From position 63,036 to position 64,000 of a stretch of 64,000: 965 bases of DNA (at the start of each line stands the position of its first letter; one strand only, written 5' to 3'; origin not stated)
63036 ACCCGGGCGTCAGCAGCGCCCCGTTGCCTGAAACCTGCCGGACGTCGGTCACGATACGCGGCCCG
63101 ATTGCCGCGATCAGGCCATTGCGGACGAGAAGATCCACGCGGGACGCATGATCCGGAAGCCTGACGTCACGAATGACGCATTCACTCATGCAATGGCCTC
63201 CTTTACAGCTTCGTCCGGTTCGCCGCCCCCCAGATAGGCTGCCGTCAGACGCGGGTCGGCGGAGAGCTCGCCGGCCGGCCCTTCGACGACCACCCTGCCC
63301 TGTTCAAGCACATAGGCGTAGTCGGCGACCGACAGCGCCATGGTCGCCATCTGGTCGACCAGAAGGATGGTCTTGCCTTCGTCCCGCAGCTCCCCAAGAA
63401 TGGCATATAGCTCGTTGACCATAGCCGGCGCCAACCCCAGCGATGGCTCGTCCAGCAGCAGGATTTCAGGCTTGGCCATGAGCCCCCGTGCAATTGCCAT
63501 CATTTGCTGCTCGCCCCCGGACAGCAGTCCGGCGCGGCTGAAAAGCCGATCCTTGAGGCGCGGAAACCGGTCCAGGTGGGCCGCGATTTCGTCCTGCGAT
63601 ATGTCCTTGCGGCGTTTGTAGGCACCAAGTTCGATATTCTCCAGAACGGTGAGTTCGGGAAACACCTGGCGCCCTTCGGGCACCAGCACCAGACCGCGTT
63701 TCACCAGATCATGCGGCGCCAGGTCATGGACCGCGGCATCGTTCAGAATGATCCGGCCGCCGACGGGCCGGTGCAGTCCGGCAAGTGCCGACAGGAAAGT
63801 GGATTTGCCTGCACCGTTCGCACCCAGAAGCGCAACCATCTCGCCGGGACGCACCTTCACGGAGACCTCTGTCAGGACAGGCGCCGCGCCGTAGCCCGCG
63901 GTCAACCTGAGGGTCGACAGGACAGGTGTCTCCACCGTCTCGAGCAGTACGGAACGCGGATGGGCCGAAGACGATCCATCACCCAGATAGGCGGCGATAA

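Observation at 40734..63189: Possible natural azapyrimidine/formylbiuret nitrogen-scavenging pathway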

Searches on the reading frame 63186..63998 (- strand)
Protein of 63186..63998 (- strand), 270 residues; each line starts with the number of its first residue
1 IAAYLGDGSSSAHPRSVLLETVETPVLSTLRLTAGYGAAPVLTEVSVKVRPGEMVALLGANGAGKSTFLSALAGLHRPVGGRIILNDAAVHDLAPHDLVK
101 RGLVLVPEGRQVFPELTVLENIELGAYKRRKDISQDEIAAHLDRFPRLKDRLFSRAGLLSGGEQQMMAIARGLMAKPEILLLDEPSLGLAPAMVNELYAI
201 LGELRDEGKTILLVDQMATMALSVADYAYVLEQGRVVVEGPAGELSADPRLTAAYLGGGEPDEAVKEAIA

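Call 5: search_protein_families(library=pfam, proteins=[window:63186-63998:-], max_evalue=0.001)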
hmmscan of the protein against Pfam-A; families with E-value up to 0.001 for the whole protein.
window:63186-63998:- (270 aa): 3 families
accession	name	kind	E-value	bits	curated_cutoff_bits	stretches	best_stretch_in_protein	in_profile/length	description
PF00005.33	ABC_tran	-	2.9e-32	112.6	25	1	42-186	1-136/137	ABC transporter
PF13304.12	AAA_21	-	7e-09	36.6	27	1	55-78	2-25/304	AAA domain, putative AbiEii toxin, Type IV TA system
PF13555.12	AAA_29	-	4.1e-05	23.7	27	1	46-89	16-58/61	P-loop containing region of AAA domain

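Call 7: search_protein_families(library=ncbifam, proteins=[window:63186-63998:-], max_evalue=1e-10)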
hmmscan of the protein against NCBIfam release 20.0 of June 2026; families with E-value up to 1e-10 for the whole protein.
window:63186-63998:- (270 aa): 166 families (the best 25 are shown)
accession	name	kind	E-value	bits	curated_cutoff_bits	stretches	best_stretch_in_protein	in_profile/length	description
NF008626.0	PRK11614.1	equivalog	2e-65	220.6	441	1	25-258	4-237/237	high-affinity branched-chain amino acid ABC transporter ATP-binding protein LivF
TIGR03410.1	urea_trans_UrtE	equivalog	8e-61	205.4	285.8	1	31-247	5-221/230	urea ABC transporter ATP-binding subunit UrtE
TIGR04406.1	LPS_export_lptB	equivalog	7.1e-42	143.3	240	1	29-257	4-234/239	LPS export ABC transporter ATP-binding protein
NF008449.1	PRK11300.1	equivalog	2.7e-39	134.9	362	1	25-257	4-253/255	high-affinity branched-chain amino acid ABC transporter ATP-binding protein LivG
NF011967.0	PRK15439.1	equivalog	1.9e-38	132.2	586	1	21-251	6-233/510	autoinducer 2 ABC transporter ATP-binding protein LsrA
TIGR03258.1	PhnT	equivalog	2.9e-36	125.3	499.15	1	32-258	14-242/359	2-aminoethylphosphonate ABC transport system ATP-binding subunit PhnT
TIGR01188.1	drrA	subfamily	5.3e-35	121.2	312.45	1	36-246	3-212/302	daunorubicin resistance ABC transporter, ATP-binding protein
NF008144.0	PRK10895.1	equivalog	8.3e-35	120.4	381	1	29-257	6-236/241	LPS export ABC transporter ATP-binding protein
TIGR03411.1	urea_trans_UrtD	equivalog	7.5e-34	117.4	304.1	1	27-257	3-241/242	urea ABC transporter ATP-binding protein UrtD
NF047930.1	ABC_ATP_B6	equivalog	1.5e-33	116.2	670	1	43-246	19-224/510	putative B6 ABC transporter ATP-binding protein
TIGR03375.1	type_I_sec_LssB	subfamily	2.3e-33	115.4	693.1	1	39-243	480-686/696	type I secretion system permease/ATPase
TIGR03265.1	PhnT2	equivalog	4.7e-33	114.9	457.7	1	28-250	6-227/353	putative 2-aminoethylphosphonate ABC transporter ATP-binding protein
TIGR00968.1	3a0106s01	subfamily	1.6e-32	112.9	342.75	1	34-250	8-223/237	sulfate ABC transporter ATP-binding protein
NF010068.0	PRK13548.1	equivalog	2.4e-32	112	261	1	26-255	5-240/261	heme ABC transporter ATP-binding protein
NF007027.0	PRK09493.1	equivalog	4.6e-32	111.3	379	1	34-249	9-227/240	glutamine ABC transporter ATP-binding protein GlnQ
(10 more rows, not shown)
